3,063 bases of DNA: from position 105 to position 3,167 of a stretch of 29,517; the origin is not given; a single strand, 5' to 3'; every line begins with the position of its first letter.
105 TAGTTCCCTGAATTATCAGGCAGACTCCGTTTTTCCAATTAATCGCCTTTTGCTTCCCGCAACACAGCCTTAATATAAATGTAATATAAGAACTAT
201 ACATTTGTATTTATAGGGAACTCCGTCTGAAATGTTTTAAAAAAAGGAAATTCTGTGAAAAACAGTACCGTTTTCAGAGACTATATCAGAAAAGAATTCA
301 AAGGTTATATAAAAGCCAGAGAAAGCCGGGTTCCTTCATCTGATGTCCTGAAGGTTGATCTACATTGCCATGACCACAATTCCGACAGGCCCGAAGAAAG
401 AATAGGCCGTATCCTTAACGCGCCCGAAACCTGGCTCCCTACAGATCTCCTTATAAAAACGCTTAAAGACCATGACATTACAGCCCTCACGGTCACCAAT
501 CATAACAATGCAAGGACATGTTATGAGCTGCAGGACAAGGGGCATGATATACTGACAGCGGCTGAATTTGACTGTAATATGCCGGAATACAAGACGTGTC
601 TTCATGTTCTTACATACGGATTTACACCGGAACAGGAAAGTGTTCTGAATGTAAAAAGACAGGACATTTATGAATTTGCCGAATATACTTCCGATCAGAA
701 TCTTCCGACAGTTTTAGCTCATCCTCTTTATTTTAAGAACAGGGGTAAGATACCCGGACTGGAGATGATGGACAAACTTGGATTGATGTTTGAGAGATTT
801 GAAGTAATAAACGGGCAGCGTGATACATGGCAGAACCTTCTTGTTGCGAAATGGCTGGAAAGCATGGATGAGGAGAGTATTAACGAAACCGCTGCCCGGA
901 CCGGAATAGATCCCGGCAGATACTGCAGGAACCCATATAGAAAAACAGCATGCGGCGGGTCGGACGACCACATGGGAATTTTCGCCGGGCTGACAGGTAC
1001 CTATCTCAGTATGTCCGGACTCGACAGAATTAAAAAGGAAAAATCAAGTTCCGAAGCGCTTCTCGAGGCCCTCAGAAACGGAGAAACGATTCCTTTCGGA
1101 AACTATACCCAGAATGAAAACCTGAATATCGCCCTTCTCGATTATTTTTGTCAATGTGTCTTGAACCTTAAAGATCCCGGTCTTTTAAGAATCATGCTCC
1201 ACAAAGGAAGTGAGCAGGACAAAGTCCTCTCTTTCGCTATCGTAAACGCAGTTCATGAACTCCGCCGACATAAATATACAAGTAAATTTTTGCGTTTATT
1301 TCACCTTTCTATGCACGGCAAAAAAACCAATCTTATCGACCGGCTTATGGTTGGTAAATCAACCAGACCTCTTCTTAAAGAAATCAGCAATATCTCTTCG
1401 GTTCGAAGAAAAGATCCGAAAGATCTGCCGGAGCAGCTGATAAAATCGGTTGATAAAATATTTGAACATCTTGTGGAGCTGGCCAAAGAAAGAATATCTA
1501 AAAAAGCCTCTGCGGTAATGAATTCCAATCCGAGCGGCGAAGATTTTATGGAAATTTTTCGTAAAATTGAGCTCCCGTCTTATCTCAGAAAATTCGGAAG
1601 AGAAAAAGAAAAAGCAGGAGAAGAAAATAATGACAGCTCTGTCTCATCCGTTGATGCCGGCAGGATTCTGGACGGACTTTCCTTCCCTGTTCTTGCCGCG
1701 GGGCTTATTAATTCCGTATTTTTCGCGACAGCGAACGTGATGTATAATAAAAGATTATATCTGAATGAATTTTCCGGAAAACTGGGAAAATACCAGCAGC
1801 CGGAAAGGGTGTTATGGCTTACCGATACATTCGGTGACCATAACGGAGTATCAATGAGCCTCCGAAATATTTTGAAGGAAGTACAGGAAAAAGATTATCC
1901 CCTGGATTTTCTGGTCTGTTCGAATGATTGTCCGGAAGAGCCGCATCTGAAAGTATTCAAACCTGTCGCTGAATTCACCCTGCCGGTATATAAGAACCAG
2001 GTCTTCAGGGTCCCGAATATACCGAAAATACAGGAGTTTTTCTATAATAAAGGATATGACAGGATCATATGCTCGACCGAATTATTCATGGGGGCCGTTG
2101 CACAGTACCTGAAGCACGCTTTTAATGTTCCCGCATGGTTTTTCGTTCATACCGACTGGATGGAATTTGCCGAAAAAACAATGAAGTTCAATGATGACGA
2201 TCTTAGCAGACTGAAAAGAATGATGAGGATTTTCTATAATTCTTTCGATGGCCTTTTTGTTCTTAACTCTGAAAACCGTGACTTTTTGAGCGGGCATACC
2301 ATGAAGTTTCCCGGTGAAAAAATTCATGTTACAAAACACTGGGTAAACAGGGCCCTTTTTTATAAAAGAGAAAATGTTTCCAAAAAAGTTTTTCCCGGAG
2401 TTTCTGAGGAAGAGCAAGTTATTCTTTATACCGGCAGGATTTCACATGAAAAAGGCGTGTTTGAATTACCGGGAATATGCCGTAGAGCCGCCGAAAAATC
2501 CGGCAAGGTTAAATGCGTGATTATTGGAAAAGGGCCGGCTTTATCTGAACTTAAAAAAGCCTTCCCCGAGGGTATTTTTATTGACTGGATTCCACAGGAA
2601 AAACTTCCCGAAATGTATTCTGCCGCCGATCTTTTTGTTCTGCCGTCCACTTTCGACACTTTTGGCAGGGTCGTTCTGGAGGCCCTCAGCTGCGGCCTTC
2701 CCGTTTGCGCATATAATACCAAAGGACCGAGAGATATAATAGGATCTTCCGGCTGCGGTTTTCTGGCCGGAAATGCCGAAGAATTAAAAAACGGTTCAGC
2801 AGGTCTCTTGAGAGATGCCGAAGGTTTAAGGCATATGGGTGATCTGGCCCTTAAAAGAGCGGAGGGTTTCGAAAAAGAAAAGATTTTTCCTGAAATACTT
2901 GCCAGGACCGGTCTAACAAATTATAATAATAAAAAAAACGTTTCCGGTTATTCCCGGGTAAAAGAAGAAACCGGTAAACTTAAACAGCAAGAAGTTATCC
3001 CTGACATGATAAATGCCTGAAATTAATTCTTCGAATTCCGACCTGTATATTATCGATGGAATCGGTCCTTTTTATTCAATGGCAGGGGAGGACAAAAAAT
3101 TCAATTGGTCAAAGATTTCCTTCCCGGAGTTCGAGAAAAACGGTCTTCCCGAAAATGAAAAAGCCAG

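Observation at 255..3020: Unusual single-polypeptide fusion of a PHP metal-dependent phosphoesterase with a GT4 glycosyltransferase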

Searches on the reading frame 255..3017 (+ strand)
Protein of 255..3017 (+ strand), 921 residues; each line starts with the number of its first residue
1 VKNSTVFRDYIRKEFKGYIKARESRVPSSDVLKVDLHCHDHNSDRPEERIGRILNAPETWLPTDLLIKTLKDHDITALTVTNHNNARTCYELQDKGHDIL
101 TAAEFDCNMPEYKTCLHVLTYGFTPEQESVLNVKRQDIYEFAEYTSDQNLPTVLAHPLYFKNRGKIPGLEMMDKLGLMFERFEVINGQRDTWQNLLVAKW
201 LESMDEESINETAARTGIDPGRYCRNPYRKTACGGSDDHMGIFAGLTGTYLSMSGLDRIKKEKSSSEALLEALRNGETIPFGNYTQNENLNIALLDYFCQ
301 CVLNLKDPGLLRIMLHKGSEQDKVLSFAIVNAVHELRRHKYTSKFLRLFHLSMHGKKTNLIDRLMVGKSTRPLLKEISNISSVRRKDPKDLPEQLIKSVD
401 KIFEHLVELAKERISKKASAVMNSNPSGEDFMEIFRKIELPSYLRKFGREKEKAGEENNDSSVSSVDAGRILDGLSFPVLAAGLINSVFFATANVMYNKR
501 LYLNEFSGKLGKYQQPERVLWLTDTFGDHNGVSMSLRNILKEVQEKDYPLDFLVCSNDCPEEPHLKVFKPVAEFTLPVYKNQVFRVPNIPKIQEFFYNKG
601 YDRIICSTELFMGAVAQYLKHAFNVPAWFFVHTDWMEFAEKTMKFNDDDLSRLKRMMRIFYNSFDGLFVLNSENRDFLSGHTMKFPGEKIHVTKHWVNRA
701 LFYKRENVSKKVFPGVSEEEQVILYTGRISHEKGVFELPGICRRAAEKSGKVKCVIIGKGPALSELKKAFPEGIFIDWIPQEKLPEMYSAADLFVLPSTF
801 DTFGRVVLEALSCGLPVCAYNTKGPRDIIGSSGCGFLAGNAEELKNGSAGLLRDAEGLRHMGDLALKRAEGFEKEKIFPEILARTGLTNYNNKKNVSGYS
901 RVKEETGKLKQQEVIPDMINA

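Call 3: search_protein_families(library=pfam, proteins=[window:255-3017:+], max_evalue=0.01)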
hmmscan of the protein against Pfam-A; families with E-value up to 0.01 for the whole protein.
window:255-3017:+ (921 aa): 5 families
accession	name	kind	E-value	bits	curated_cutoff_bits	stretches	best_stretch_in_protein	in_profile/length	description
PF00534.26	Glycos_transf_1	-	1.1e-27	97.1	26.4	1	715-863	10-167/172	Glycosyl transferases group 1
PF13692.12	Glyco_trans_1_4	-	5.5e-22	79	27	1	721-854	2-142/142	Glycosyl transferases group 1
PF13439.12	Glyco_transf_4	-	1.3e-10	42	28.5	1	530-698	2-167/170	Glycosyltransferase Family 4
PF20706.3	GT4-conflict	-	0.0003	20.3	26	1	782-824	273-315/385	Family 4 Glycosyltransferase in conflict systems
PF13579.12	Glyco_trans_4_4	-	0.00084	20.1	29.7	1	531-692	2-154/158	Glycosyl transferase 4-like domain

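Call 4: search_protein_families(library=ncbifam, proteins=[window:255-3017:+], max_evalue=0.01)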
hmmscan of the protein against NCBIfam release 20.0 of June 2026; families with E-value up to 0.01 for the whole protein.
window:255-3017:+ (921 aa): 30 families (the best 25 are shown)
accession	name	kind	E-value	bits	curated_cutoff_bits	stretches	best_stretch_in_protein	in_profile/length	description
TIGR03999.1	thiol_BshA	equivalog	6e-19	68.2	273.7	1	687-880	166-365/375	N-acetyl-alpha-D-glucosaminyl L-malate synthase BshA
TIGR04157.1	glyco_rSAM_CFB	subfamily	6.2e-18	65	400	1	659-834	165-344/406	TIGR04157 family glycosyltransferase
TIGR02149.1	glgA_Coryne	subfamily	7.6e-15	54.9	302.4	1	683-869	164-370/391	glycogen synthase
NF047684.1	TeichurnBiosyTuaC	equivalog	4.1e-14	52.3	550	1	715-830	214-329/391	teichuronic acid biosynthesis protein TuaC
NF053787.1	GlcN_PG_synth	equivalog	1.2e-12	47.3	480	1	616-840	98-310/361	N-acetylglucosaminyl phosphatidylglycerol synthase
TIGR03088.1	stp2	hypoth_equivalog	4.7e-12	45.6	409.05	1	653-847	125-331/374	TIGR03088 family PEP-CTERM/XrtA system glycosyltransferase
TIGR03449.1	mycothiol_MshA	equivalog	1.2e-10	40.9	462.5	1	611-875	112-390/406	D-inositol-3-phosphate glycosyltransferase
NF038298.1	EPS_HpsO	equivalog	9.4e-10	37.8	575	1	663-869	146-367/388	hormogonium polysaccharide biosynthesis glycosyltransferase HpsO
NF012028.0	PRK15484.1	subfamily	2.9e-09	36.5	618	1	712-830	185-317/380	lipopolysaccharide N-acetylglucosaminyltransferase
NF007396.0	PRK09922.1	equivalog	6.1e-09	35.2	385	1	708-844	169-316/361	lipopolysaccharide 1,6-galactosyltransferase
NF007640.0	PRK10307.1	subfamily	1.5e-08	34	276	1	688-807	194-319/411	WcaI family glycosyltransferase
NF038229.1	Glyco4_Geo_Pelo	equivalog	4.1e-08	32.6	400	1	768-862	215-309/338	GPMC system family 4 glycosyltransferase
NF050063.1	ProtGlycPglJ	equivalog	4.9e-08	32.6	500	1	654-880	135-358/363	N-acetylgalactosamine-N,N'-diacetylbacillosaminyl-diphospho-undecaprenol 4-alpha-N-acetylgalactosaminyltransferase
TIGR04047.1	MSMEG_0565_glyc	hypoth_equivalog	6.4e-08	32.1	259.85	1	778-822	264-308/373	MSMEG_0565 family glycosyltransferase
NF047880.1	glyco_SdgA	exception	8.8e-08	31.1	800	1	722-878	317-480/488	serine-aspartate repeat adhesin O-glycosyltransferase SdgA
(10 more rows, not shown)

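Call 21: find_related_loci(query=A2, collection=genome_contigs, flank=10000)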
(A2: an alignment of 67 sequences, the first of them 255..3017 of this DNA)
Query A2 (921 aa) in genome_contigs; peptide patterns used: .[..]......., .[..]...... (x = any residue, [..] = any of these).
599 stretches matched a pattern (row limit reached: there are more); 564 encode a relative of the query (tblastn E <= 1e-3); the best 80 are kept; 80 distinct loci.
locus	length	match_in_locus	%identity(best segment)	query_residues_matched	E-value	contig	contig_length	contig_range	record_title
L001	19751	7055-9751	48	1-902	0e+0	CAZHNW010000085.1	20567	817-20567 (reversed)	MAG TPA_asm: uncultured Leptospirales bacterium isolate binchicken_co42_67 genome assembly, contig: NODE_3284_length_205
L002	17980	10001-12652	44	1-888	0e+0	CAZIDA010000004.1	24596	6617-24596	MAG TPA_asm: uncultured Acidobacteriota bacterium isolate SRP271791_co2_76 genome assembly, contig: NODE_423_length_2459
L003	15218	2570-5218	46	3-889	0e+0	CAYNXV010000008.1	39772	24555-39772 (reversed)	MAG TPA_asm: uncultured Bifidobacteriales bacterium isolate SRP319275_co6_63 genome assembly, contig: NODE_205_length_39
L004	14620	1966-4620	46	1-896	0e+0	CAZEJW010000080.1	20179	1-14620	MAG TPA_asm: uncultured Leptospirales bacterium isolate binchicken_co42_224 genome assembly, contig: NODE_3419_length_20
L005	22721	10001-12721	45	1-909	0e+0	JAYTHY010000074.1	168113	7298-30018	MAG: Fibrobacteria bacterium isolate GFS_2600 GFS_2600_73, whole genome shotgun sequence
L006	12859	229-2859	47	1-882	0e+0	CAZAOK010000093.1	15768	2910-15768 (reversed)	MAG TPA_asm: uncultured Leptospiraceae bacterium isolate SRP252850_co1_61 genome assembly, contig: NODE_6881_length_1576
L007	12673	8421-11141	45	1-909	0e+0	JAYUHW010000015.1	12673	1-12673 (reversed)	MAG: Fibrobacteria bacterium isolate GFS_8554 GFS_8554_14, whole genome shotgun sequence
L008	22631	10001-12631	47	7-888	0e+0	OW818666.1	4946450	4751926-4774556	metagenome genome assembly, chromosome: 1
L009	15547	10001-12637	45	7-889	0e+0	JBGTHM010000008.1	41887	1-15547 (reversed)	MAG: Fibrobacteria bacterium isolate JTS-RE239 k141_2108144, whole genome shotgun sequence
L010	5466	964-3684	45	1-909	0e+0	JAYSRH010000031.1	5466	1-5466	MAG: Fibrobacteria bacterium isolate GFS_11904 GFS_11904_30, whole genome shotgun sequence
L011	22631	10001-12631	47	1-882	0e+0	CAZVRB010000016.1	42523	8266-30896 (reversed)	MAG TPA_asm: uncultured Leptospiraceae bacterium isolate binchicken_co13_469 genome assembly, contig: NODE_903_length_42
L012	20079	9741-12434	46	1-899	0e+0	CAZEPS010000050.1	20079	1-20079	MAG TPA_asm: uncultured Leptospirales bacterium isolate SRP141376_co4_248 genome assembly, contig: NODE_4692_length_2007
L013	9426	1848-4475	46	7-887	0e+0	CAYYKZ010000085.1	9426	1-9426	MAG TPA_asm: uncultured Leptospirales bacterium isolate binchicken_co42_427 genome assembly, contig: NODE_12458_length_9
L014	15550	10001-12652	47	4-890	0e+0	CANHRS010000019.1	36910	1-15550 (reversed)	MAG: Flavobacteriia bacterium isolate RE-26jul17-249 genome assembly, contig: RE-26jul17-C1222, whole genome shotgun seq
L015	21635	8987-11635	47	5-890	0e+0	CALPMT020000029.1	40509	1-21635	MAG: Chitinophaga pinensis isolate HRS-ES8-bin-129 genome assembly, contig: HRS-ES8-C150, whole genome shotgun sequence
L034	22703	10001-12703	45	3-902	0e+0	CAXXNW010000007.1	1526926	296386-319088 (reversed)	MAG: Bacteroidales bacterium isolate e4d1c670-f166-4d5b-b7a9-33c3b2120191 genome assembly, contig: contig_7, whole genom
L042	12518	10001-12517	47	1-844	0e+0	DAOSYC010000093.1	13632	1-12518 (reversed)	MAG TPA_asm: Spirochaetota bacterium isolate AMR_MDS_2095 NODE_2858_length_13632_cov_7.252191, whole genome shotgun sequ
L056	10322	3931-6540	45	1-882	0e+0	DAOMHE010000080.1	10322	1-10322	MAG TPA_asm: Spirochaetota bacterium isolate AMR_MDS_4958 NODE_6456_length_10322_cov_5.531996, whole genome shotgun sequ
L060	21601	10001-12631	44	7-887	0e+0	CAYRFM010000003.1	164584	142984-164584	MAG TPA_asm: uncultured Holophagae bacterium isolate SRP090828_co2_159 genome assembly, contig: NODE_26_length_164584_co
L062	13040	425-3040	44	7-888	0e+0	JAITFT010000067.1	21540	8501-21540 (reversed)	MAG: Candidatus Fibrimonadaceae bacterium isolate Pal332_bin17 k119_976799, whole genome shotgun sequence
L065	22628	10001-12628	45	6-883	0e+0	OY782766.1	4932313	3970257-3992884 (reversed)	MAG: Prolixibacteraceae bacterium isolate 5a39d30b-952b-42cf-b5cf-364178b4285b genome assembly, chromosome: 1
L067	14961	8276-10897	45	7-889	0e+0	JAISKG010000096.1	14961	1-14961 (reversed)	MAG: Dysgonamonadaceae bacterium isolate Hs463_bin30 k119_1402725, whole genome shotgun sequence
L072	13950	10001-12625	45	4-887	0e+0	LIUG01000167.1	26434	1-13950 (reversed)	MAG: Candidatus Fibrimonas termitidis isolate GUT221 contig_5528, whole genome shotgun sequence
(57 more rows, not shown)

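Call 33: predict_structure(alignment_id=A2)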
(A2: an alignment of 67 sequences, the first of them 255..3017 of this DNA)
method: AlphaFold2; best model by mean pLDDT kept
length: 921 residues; sequences in the alignment: 67
mean_pLDDT: 86.1   pTM: 0.86
mean pLDDT of the five models: 86.1, 85.5, 83.7, 82.9, 81.3
residues with pLDDT >= 90: 547; 70-90: 272; 50-70: 40; < 50: 62
segments of 3 or more residues with pLDDT < 50: 1-3, 443-445, 447-473, 893-921
pLDDT, mean of each block of 10 residues (from residue 1): 66 96 86 96 86 90 95 95 97 97 97 95 98 98 98 95 86 96 96 97 96 96 94 95 95 88 94 93 91 93 90 89 87 84 88 87 78 91 89 90 89 76 63 62 46 37 41 66 90 92 94 93 86 87 92 93 94 76 85 92 94 95 96 86 84 90 95 92 94 88 90 91 92 90 91 92 93 90 93 91 82 94 86 83 93 90 92 89 82 39 27 26 27
secondary structure, 60 per line:
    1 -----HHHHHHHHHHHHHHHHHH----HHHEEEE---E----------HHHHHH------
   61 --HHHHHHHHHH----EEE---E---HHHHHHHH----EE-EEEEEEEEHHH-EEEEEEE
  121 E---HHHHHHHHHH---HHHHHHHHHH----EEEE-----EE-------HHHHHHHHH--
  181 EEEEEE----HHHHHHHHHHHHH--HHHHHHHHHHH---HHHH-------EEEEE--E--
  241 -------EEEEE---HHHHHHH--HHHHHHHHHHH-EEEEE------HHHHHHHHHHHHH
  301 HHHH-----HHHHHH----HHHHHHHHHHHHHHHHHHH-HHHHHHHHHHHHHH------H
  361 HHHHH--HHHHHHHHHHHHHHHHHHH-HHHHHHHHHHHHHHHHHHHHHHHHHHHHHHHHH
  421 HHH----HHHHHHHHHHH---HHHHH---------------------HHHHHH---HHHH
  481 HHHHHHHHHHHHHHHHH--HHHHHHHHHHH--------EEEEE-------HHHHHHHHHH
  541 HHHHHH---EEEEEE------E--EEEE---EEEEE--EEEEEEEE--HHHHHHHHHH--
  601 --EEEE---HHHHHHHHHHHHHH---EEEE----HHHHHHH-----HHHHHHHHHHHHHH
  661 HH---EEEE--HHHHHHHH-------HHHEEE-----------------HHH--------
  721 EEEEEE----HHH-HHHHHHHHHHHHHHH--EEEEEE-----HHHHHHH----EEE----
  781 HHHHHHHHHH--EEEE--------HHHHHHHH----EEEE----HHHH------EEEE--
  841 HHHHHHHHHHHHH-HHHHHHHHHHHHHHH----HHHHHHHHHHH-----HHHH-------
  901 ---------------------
elements in order (helices of 4 or more, strands of 3 or more residues): H6-23 E31-34 H49-54 H63-72 E77-79 H87-94 E102-109 E114-121 H125-134 H138-147 E152-155 H170-178 E181-186 H191-203 H206-216 H220-223 E231-235 E248-252 H256-262 H265-275 E277-281 H288-304 H310-315 H320-338 H340-353 H360-365 H368-386 H388-423 H428-438 H442-446 H468-473 H477-497 H500-510 E519-523 H531-546 E550-555 E565-568 E572-576 E579-586 H589-598 E603-606 H610-623 E627-630 H635-641 H647-662 E666-669 H672-679 E690-692 E721-726 H735-749 E752-757 H763-769 E774-776 H781-790 E793-796 H805-812 E817-820 H825-828 E835-838 H841-853 H855-869 H874-884 H890-893

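Call 35: fold_search(model_id=the predicted structure, library=pdb)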
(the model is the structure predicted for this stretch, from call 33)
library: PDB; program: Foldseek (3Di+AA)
matches with E <= 10: 1346; with E <= 0.001: 436
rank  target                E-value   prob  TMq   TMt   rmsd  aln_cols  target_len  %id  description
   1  3mbo_B                7.9e-17  1.00  0.34  0.78   4.8       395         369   19  Crystal Structure of the Glycosyltransferase BaBshA bound with UDP and L-malate (released 2010-09-29)
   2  3mbo_D                1.2e-16  1.00  0.34  0.79   4.8       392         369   18  Crystal Structure of the Glycosyltransferase BaBshA bound with UDP and L-malate (released 2010-09-29)
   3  3mbo_C                5.0e-16  1.00  0.34  0.78   4.6       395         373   17  Crystal Structure of the Glycosyltransferase BaBshA bound with UDP and L-malate (released 2010-09-29)
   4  2jjm_A                9.0e-16  1.00  0.34  0.80   4.3       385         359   18  Crystal Structure of a family GT4 glycosyltransferase from Bacillus anthracis ORF BA1558. (released 2008-08-05)
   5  6tvp_A                1.0e-15  1.00  0.33  0.73   5.7       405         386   19  Structure of Mycobacterium smegmatis alpha-maltose-1-phosphate synthase GlgM (released 2020-04-22)
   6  5d00_A                1.2e-15  1.00  0.33  0.80   4.8       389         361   20  Crystal structure of BshA from B. subtilis complexed with N-acetylglucosaminyl-malate and UMP (released 2016-09-07)
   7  5d01_B                1.6e-15  1.00  0.34  0.83   3.8       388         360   20  Crystal structure of BshA from B. subtilis complexed with N-acetylglucosaminyl-malate (released 2016-09-07)
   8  3mbo_E                1.9e-15  1.00  0.34  0.78   5.2       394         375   17  Crystal Structure of the Glycosyltransferase BaBshA bound with UDP and L-malate (released 2010-09-29)
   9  3mbo_A                2.4e-15  1.00  0.34  0.78   5.0       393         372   18  Crystal Structure of the Glycosyltransferase BaBshA bound with UDP and L-malate (released 2010-09-29)
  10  3mbo_F                3.7e-15  1.00  0.33  0.78   5.2       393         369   18  Crystal Structure of the Glycosyltransferase BaBshA bound with UDP and L-malate (released 2010-09-29)
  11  5d00_B                4.5e-15  1.00  0.34  0.81   4.6       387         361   21  Crystal structure of BshA from B. subtilis complexed with N-acetylglucosaminyl-malate and UMP (released 2016-09-07)
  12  3mbo_G                5.2e-15  1.00  0.33  0.78   4.9       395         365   17  Crystal Structure of the Glycosyltransferase BaBshA bound with UDP and L-malate (released 2010-09-29)
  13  4xsu_A                5.7e-15  1.00  0.32  0.75   5.6       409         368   17  Crystal structure of Anabaena Alr3699/HepE in complex with UDP and glucose (released 2016-01-13)
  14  3c4q_A                8.0e-15  1.00  0.35  0.77   4.1       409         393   18  Structure of the retaining glycosyltransferase MshA : The first step in mycothiol biosynthesis. Organism : Corynebacte (released 2008-04-01)
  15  5d01_A                8.8e-15  1.00  0.33  0.81   4.8       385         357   21  Crystal structure of BshA from B. subtilis complexed with N-acetylglucosaminyl-malate (released 2016-09-07)
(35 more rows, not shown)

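Call 48: find_encoding_contigs(protein=window:255-3017:+, flank=3000, max_places=4)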
Protein window:255-3017:+ (921 aa): 2 contigs read that carry it; 1 place shown.
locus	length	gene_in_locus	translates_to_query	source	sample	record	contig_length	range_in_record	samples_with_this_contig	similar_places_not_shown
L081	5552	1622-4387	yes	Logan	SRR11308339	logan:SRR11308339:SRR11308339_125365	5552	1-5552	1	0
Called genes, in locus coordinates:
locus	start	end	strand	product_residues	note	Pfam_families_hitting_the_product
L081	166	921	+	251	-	PF03824:NicO, PF13386:DsbD_2 (weak)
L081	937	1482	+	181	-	PF06226:DUF1007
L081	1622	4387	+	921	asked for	PF13439:Glyco_transf_4, PF00534:Glycos_transf_1, PF13692:Glyco_trans_1_4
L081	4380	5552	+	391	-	?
